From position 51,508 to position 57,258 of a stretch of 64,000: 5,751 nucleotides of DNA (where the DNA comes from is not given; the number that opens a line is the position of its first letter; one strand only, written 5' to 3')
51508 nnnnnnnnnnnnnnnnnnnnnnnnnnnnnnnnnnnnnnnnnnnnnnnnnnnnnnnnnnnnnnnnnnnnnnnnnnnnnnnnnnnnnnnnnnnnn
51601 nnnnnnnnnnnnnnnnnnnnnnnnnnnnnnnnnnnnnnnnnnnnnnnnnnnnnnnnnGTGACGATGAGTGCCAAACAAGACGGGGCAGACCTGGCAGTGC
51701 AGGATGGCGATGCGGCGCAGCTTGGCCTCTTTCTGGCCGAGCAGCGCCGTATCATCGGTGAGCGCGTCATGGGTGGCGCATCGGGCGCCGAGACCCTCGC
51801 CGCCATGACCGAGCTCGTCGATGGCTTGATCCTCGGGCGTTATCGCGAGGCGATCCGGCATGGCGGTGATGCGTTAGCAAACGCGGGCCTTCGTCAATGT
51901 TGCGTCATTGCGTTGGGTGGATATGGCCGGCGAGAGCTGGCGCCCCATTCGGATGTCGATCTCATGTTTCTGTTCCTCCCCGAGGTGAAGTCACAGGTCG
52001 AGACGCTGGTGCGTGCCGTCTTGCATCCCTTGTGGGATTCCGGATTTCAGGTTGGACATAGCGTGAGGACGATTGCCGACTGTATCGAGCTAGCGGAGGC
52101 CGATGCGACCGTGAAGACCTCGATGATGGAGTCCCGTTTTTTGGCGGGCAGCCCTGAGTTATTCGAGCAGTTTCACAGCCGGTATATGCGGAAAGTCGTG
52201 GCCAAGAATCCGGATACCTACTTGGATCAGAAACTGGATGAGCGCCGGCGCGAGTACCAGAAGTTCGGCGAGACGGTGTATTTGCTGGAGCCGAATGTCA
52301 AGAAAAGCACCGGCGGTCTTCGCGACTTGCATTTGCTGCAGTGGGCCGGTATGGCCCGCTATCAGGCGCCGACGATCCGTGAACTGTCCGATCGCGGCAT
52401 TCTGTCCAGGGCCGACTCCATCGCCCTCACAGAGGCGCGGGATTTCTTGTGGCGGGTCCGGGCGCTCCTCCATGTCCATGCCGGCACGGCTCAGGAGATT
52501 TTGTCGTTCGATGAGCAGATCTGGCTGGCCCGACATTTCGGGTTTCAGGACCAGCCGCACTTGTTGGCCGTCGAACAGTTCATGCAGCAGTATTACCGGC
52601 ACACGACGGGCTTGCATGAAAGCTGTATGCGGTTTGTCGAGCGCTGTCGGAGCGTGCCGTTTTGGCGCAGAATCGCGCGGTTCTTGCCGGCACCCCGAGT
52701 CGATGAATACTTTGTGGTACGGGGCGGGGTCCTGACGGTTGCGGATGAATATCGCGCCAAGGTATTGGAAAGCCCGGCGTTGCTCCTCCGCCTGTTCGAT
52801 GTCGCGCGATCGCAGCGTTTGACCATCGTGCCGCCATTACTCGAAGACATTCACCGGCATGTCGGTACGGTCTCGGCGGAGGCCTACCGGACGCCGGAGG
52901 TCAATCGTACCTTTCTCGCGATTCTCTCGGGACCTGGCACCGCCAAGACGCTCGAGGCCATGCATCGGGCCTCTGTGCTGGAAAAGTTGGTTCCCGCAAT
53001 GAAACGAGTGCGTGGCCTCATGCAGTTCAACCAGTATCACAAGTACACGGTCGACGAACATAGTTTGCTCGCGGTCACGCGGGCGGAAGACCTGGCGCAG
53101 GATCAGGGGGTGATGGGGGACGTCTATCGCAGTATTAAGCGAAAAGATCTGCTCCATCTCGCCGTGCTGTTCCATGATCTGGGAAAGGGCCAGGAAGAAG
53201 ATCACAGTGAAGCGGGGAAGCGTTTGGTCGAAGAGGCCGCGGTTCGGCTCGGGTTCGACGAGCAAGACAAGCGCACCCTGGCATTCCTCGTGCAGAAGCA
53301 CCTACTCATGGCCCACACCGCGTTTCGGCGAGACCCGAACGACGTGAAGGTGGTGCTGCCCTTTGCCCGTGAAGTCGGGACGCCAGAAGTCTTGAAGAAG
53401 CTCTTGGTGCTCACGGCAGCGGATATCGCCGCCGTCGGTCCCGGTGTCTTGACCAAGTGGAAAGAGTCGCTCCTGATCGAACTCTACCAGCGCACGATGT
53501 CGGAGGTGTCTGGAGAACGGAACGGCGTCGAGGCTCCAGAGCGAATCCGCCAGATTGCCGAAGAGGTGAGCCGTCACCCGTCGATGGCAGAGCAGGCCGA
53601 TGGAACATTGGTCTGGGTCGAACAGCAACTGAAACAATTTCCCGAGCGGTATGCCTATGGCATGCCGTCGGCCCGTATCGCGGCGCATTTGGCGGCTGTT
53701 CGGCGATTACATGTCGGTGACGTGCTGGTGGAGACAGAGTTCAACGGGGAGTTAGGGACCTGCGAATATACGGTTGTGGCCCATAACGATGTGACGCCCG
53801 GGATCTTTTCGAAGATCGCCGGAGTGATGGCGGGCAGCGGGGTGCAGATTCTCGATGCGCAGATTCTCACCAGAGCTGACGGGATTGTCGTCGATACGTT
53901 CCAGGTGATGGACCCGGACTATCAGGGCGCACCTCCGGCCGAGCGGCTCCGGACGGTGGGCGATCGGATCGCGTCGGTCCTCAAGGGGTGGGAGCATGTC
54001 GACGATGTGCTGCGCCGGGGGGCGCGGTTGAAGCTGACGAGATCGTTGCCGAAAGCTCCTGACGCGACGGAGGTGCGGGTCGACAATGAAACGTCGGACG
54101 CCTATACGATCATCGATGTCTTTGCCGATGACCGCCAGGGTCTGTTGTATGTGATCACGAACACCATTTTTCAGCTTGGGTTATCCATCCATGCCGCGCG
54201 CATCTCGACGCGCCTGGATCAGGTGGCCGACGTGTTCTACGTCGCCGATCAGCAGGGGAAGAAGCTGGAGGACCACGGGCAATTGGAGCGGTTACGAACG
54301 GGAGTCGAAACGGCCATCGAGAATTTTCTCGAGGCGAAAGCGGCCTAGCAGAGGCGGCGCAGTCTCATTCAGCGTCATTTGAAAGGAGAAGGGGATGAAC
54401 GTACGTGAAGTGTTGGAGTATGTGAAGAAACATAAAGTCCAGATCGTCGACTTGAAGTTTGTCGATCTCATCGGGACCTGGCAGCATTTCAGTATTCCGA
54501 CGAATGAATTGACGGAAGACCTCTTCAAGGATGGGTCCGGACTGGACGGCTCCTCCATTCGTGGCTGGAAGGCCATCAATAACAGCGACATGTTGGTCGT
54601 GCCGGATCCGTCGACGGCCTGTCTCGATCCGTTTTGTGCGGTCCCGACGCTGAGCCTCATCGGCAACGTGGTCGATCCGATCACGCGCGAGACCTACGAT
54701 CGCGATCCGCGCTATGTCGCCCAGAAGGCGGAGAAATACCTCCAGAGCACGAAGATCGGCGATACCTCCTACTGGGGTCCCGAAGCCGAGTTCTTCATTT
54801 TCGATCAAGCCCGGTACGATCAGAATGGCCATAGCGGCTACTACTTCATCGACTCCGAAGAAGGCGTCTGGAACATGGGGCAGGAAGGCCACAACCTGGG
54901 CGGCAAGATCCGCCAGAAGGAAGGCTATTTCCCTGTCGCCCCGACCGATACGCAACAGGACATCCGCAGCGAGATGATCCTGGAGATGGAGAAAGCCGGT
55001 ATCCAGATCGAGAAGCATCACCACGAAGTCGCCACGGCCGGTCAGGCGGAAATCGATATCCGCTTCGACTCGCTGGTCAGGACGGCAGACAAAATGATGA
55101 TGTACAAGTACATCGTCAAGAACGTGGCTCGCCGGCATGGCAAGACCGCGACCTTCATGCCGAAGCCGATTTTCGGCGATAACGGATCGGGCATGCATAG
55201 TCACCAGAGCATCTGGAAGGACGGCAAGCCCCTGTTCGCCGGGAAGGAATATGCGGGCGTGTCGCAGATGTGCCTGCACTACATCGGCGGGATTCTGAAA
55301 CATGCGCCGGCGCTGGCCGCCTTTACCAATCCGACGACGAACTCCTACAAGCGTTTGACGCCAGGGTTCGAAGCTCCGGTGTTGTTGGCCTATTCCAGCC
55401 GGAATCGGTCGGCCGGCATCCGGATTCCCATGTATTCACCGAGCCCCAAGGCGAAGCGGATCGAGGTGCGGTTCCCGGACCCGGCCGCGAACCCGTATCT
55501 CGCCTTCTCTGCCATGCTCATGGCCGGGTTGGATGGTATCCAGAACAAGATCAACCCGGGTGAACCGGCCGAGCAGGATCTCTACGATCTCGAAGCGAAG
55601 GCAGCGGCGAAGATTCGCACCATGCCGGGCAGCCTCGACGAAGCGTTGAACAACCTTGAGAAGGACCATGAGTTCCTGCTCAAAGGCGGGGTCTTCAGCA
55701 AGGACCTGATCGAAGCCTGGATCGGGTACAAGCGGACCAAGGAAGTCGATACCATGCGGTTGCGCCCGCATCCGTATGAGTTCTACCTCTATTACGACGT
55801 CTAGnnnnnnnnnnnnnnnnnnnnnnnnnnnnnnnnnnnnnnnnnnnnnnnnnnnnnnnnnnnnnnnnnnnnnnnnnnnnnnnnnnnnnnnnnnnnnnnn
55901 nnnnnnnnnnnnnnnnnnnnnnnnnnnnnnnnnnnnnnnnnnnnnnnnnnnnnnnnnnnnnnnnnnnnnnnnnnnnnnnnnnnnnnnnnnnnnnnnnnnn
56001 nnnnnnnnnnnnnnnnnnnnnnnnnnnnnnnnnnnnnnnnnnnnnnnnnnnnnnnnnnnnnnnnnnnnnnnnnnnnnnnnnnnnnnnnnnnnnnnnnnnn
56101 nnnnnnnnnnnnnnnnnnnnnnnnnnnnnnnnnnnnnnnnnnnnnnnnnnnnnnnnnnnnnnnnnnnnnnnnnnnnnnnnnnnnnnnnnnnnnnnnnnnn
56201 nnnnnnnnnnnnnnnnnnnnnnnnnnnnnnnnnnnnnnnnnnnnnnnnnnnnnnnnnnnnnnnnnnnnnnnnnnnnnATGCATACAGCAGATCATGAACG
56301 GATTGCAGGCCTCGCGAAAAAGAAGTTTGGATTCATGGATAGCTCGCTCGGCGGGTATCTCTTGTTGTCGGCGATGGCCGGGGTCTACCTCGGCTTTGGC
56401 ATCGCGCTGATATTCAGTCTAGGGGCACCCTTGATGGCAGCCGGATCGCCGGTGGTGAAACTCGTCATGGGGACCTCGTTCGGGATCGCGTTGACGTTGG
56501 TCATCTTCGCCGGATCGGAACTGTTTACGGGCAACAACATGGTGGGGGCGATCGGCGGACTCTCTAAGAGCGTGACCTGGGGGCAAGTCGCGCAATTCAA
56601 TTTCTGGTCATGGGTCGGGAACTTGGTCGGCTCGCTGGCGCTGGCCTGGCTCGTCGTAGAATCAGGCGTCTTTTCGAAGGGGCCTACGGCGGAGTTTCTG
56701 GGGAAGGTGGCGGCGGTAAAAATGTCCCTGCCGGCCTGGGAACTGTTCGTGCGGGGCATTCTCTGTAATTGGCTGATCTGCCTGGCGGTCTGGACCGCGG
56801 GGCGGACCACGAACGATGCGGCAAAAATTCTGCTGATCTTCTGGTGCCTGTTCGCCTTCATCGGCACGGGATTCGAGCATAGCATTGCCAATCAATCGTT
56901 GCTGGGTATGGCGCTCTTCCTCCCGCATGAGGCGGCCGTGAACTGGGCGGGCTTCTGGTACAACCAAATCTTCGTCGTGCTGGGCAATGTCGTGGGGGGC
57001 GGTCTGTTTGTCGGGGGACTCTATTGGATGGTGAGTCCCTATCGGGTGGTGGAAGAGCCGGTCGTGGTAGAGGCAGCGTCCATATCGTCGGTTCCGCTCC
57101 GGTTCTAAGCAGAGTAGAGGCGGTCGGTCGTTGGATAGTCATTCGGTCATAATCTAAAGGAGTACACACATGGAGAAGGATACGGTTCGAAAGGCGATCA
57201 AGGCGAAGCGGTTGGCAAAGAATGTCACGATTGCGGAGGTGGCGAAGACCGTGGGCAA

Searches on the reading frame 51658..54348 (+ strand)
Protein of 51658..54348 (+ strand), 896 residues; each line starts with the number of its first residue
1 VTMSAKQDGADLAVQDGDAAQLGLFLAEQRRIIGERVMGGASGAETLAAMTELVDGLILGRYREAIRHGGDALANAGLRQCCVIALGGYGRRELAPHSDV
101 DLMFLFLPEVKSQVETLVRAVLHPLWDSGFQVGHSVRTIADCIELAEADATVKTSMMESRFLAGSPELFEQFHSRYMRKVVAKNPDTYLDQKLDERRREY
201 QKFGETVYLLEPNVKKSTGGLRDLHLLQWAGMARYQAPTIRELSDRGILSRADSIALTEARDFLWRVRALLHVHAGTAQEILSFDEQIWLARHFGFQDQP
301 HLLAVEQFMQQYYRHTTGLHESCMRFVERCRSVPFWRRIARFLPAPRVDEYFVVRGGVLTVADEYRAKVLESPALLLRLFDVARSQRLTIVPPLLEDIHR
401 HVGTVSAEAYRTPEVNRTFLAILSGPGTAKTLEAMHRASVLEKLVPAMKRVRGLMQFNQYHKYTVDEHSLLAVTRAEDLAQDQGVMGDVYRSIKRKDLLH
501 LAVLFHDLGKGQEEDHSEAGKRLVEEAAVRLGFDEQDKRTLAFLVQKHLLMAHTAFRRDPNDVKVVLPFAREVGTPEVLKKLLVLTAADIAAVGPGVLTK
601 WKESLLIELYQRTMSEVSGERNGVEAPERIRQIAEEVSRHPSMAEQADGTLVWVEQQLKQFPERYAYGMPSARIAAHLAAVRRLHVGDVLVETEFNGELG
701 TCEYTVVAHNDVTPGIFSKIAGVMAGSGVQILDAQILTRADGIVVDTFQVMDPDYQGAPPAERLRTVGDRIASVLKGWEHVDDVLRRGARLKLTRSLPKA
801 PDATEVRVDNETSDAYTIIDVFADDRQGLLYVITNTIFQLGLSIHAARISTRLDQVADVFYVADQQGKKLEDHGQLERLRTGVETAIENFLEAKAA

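Call 11: search_protein_families(library=pfam, proteins=[window:51658-54348:+], max_evalue=0.01)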
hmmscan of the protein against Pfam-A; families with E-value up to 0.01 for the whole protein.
window:51658-54348:+ (896 aa): 8 families
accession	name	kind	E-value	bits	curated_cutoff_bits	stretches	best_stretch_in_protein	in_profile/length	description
PF08335.16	GlnD_UR_UTase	-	1.1e-35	123.1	21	1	189-325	3-139/141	GlnD PII-uridylyltransferase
PF01966.28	HD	-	3.8e-08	34.1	22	1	465-564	1-93/116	HD domain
PF24931.1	ACT_ACR9_3rd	-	3.8e-08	33.7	27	1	806-888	2-85/98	ACR9-like, ACT-like domain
PF01842.31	ACT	-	2.2e-05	24.6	27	0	817-866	1-52/66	ACT domain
PF03710.21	GlnE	-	5.3e-05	23.2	24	1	27-112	70-161/252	Glutamate-ammonia ligase adenylyltransferase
PF22754.3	bHLH-TF_ACT-like_plant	-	0.00041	20.9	27.6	1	814-875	8-66/75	Plant bHLH transcription factor, ACT-like domain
PF13291.12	ACT_4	-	0.00055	21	27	0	819-858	9-49/80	ACT domain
PF03445.19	DUF294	-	0.0079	16.5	21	0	38-130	12-103/138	Putative nucleotidyltransferase DUF294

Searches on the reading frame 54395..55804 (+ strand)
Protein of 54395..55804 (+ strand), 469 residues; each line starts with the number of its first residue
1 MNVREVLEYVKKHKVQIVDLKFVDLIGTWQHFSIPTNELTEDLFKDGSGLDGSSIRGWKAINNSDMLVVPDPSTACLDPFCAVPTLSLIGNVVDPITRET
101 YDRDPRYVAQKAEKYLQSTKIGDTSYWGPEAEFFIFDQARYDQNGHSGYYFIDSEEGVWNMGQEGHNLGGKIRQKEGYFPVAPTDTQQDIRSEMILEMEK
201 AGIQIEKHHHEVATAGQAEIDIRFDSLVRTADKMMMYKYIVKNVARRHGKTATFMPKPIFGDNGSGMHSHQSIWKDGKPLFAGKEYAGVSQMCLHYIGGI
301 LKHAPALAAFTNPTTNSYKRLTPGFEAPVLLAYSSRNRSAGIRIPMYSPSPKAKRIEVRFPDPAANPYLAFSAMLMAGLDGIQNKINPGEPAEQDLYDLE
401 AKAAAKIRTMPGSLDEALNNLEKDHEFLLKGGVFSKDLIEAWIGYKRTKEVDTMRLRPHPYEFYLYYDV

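Call 11: search_protein_families(library=pfam, proteins=[window:54395-55804:+], max_evalue=0.01)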
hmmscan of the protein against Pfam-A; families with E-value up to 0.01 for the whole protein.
window:54395-55804:+ (469 aa): 2 families
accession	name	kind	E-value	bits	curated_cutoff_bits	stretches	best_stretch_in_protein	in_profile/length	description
PF00120.29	Gln-synt_C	-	3.7e-138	460.7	24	1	103-466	2-344/344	Glutamine synthetase, catalytic domain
PF03951.24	Gln-synt_N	-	4.4e-29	100.4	33.4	1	14-95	1-82/82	Glutamine synthetase, beta-Grasp domain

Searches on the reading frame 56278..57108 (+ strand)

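Call 11: search_protein_families(library=pfam, proteins=[window:56278-57108:+], max_evalue=0.01)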
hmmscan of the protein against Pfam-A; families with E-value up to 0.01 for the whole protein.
window:56278-57108:+ (276 aa): 1 family
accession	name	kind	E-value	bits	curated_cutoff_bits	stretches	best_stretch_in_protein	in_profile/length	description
PF01226.23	Form_Nir_trans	-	2.8e-65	220.5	34.6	1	11-251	8-240/240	Formate/nitrite transporter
